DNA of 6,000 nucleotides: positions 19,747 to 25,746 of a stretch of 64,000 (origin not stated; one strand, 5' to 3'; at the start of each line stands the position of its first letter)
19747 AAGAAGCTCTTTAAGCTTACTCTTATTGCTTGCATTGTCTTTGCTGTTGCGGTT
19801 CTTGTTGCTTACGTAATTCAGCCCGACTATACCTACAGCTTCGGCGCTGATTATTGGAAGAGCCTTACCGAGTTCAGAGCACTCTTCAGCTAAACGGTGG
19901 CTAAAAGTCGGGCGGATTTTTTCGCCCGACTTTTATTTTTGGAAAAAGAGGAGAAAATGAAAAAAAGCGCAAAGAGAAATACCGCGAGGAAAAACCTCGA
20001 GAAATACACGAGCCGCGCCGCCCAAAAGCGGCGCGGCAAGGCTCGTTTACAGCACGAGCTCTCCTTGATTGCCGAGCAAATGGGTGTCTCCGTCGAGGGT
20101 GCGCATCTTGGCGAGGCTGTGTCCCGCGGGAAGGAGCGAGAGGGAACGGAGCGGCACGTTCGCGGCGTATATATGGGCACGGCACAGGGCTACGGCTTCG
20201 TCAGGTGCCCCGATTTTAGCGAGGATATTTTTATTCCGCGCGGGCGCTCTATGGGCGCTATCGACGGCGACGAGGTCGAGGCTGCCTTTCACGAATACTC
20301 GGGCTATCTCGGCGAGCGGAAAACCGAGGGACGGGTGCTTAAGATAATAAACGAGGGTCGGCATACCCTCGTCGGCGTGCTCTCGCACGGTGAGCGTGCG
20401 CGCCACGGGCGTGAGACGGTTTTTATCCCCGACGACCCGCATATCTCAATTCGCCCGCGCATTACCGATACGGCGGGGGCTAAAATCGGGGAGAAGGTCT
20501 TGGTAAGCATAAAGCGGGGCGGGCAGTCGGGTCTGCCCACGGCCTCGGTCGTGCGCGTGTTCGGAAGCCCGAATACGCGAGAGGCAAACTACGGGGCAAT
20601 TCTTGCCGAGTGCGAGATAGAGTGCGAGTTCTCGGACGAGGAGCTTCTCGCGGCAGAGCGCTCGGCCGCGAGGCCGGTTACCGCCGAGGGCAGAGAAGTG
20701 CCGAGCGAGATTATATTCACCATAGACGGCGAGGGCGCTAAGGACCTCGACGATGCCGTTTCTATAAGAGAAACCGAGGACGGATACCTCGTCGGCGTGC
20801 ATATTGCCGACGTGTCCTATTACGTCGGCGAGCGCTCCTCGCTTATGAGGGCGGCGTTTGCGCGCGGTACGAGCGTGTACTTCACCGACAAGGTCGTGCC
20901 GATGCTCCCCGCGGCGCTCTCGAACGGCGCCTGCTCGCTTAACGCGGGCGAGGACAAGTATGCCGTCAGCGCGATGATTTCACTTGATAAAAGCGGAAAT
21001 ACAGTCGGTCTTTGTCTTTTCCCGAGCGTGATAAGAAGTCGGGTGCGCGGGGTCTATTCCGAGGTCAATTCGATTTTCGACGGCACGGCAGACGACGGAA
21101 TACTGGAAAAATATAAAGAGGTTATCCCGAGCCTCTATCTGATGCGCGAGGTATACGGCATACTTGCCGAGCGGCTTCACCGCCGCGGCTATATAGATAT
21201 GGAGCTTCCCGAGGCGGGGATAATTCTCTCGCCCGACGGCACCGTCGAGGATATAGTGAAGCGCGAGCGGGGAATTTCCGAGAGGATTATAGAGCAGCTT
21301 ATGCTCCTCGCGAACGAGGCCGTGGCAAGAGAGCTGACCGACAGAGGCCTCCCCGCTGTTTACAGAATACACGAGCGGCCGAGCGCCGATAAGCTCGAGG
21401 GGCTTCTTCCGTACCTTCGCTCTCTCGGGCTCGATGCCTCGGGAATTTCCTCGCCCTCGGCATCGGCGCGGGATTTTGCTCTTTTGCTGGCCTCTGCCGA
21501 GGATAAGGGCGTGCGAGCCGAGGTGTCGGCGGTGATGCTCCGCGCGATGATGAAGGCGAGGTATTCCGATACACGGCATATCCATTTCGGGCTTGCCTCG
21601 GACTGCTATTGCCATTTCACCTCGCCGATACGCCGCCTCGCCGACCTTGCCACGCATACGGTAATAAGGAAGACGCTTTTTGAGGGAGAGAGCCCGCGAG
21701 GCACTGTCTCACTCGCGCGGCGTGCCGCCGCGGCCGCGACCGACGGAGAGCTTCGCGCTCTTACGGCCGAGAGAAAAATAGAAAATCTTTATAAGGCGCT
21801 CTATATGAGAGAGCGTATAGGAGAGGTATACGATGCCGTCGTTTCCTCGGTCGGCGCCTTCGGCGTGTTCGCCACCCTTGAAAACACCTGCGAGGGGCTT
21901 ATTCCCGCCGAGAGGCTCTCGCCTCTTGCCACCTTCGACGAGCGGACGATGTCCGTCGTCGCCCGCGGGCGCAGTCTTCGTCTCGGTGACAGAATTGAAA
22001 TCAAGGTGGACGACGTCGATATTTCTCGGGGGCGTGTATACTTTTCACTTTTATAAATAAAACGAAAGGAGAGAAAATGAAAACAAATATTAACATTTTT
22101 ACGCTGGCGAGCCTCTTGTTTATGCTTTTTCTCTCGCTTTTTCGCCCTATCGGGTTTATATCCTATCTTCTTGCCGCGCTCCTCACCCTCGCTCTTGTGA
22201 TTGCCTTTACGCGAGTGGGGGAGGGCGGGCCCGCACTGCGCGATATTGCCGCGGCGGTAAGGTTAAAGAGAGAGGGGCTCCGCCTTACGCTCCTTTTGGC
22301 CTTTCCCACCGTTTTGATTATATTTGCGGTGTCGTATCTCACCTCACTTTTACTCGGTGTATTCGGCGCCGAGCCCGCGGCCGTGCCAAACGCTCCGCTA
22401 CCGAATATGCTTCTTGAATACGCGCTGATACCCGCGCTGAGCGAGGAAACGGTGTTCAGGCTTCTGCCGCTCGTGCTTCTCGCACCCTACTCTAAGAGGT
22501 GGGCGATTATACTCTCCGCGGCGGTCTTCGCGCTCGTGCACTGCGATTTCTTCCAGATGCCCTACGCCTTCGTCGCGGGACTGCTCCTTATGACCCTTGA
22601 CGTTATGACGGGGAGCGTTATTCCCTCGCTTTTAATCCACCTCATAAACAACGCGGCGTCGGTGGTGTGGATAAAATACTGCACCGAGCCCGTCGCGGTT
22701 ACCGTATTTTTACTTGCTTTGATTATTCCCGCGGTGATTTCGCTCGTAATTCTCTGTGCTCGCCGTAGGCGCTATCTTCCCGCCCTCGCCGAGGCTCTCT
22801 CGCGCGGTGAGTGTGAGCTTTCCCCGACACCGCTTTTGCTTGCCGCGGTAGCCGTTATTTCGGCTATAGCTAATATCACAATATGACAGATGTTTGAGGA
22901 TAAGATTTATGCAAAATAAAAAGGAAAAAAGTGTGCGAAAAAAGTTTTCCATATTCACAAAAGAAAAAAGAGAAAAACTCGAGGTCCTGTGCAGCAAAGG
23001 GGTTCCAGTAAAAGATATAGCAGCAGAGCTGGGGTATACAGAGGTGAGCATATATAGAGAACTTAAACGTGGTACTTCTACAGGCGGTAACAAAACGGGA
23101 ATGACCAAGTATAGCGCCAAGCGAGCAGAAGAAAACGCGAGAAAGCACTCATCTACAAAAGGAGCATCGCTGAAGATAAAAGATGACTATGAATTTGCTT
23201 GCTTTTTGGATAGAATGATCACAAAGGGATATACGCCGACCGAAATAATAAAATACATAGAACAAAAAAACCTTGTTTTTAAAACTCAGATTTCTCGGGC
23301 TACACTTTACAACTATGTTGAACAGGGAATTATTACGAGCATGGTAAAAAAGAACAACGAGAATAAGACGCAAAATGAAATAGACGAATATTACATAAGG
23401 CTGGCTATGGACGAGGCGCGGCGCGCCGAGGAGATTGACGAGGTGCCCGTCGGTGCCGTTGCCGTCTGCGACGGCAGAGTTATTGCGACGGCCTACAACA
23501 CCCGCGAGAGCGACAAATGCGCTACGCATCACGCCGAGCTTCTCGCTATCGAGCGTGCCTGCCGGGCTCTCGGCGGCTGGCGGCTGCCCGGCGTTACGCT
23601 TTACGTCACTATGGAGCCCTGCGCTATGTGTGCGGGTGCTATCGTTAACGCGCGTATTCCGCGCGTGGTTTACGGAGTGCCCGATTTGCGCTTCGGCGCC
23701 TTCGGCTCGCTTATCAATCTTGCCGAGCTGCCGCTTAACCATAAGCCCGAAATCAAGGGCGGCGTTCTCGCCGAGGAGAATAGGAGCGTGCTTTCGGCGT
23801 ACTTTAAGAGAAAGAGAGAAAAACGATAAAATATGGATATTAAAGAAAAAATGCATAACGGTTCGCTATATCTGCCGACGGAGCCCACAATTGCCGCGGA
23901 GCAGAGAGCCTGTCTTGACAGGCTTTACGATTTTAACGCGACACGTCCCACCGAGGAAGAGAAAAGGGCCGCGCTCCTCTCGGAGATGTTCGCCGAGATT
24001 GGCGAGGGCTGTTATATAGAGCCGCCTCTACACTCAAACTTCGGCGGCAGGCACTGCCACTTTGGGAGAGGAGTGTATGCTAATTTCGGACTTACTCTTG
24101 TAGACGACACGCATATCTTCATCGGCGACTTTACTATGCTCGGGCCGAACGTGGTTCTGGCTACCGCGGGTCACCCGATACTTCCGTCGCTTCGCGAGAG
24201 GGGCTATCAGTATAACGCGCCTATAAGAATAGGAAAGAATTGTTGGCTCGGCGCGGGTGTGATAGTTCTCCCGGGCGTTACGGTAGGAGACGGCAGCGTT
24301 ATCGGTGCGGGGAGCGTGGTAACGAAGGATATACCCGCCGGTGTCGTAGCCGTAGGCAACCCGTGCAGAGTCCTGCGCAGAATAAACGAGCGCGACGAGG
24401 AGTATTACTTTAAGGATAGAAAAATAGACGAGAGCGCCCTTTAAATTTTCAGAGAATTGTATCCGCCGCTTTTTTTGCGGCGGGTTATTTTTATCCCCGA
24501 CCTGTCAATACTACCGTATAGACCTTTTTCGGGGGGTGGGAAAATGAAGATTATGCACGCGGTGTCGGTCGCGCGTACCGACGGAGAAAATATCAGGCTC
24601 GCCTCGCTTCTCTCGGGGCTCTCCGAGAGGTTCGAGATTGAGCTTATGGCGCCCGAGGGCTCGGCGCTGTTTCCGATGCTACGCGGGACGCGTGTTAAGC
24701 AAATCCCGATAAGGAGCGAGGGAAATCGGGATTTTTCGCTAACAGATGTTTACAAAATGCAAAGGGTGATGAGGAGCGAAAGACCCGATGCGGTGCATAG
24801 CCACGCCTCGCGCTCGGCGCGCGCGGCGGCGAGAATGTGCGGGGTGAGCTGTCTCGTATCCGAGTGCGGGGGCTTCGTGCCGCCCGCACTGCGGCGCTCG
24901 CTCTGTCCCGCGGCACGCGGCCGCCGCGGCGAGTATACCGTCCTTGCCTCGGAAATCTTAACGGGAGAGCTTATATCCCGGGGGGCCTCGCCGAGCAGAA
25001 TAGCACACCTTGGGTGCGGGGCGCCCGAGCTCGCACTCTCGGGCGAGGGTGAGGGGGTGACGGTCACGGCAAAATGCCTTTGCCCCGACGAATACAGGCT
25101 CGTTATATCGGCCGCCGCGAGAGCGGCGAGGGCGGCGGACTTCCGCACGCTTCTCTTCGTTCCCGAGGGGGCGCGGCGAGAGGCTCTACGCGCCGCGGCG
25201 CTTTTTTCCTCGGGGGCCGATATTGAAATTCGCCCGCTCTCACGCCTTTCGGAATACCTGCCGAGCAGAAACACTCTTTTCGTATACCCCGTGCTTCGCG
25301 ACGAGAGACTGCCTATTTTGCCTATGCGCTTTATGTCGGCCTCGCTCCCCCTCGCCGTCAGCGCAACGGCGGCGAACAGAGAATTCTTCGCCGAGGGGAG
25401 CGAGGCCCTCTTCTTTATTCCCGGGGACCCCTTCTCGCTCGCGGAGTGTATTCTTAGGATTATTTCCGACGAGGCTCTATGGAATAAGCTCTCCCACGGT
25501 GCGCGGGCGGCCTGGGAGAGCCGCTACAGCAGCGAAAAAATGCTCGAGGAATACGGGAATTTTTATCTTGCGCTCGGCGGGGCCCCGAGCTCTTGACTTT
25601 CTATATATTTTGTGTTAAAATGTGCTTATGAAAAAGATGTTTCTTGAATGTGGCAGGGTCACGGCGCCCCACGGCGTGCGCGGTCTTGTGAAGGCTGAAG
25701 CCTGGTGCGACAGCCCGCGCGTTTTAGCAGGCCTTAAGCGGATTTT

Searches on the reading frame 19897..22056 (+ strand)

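Call 27: search_protein_families(library=pfam, proteins=[window:19897-22056:+], max_evalue=0.0001)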
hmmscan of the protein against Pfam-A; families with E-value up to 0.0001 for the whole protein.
window:19897-22056:+ (719 aa): 4 families
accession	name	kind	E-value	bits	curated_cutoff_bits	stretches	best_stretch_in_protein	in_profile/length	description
PF00773.25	RNB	-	2.1e-88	297.2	29.3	1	270-595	6-325/326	RNB domain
PF17876.7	CSD2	-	3.6e-14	53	26.2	1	177-246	3-74/74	Cold shock domain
PF00575.29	S1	-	6e-09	36.6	22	1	640-717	3-72/74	S1 RNA binding domain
PF08206.17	OB_RNB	-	7.6e-09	35.6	24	1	93-147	4-55/58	Ribonuclease B OB domain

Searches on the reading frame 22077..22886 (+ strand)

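Call 27: search_protein_families(library=pfam, proteins=[window:22077-22886:+], max_evalue=0.0001)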
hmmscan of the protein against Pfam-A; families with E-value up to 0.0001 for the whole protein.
window:22077-22886:+ (269 aa): 1 family
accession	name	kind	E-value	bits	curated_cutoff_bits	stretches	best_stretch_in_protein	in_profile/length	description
PF02517.21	Rce1-like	-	2.7e-15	56.9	22.4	1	111-193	7-92/93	Type II CAAX prenyl endopeptidase Rce1-like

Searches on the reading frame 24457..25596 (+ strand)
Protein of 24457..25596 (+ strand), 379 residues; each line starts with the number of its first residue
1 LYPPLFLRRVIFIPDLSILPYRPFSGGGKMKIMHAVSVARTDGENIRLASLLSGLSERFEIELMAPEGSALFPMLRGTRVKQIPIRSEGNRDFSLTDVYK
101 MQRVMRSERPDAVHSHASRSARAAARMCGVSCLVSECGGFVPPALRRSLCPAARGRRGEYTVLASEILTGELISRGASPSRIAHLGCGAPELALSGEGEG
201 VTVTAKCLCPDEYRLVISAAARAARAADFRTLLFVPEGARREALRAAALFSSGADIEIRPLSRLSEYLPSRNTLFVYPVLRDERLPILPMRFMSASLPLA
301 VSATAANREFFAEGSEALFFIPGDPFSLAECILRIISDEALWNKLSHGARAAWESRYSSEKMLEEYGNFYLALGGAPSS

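Call 27: search_protein_families(library=pfam, proteins=[window:24457-25596:+], max_evalue=0.0001)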
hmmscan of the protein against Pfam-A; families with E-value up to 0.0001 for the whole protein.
window:24457-25596:+ (379 aa): 4 families
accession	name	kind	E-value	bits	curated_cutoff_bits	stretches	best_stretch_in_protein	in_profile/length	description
PF13439.12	Glyco_transf_4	-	1.3e-07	32.3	28.5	1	47-126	7-89/170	Glycosyltransferase Family 4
PF13692.12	Glyco_trans_1_4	-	1.1e-06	29.4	27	1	213-338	17-142/142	Glycosyl transferases group 1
PF13579.12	Glyco_trans_4_4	-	3.9e-06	27.7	29.7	1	45-163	4-125/158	Glycosyl transferase 4-like domain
PF00534.26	Glycos_transf_1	-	2.1e-05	24.5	26.4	1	271-350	92-170/172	Glycosyl transferases group 1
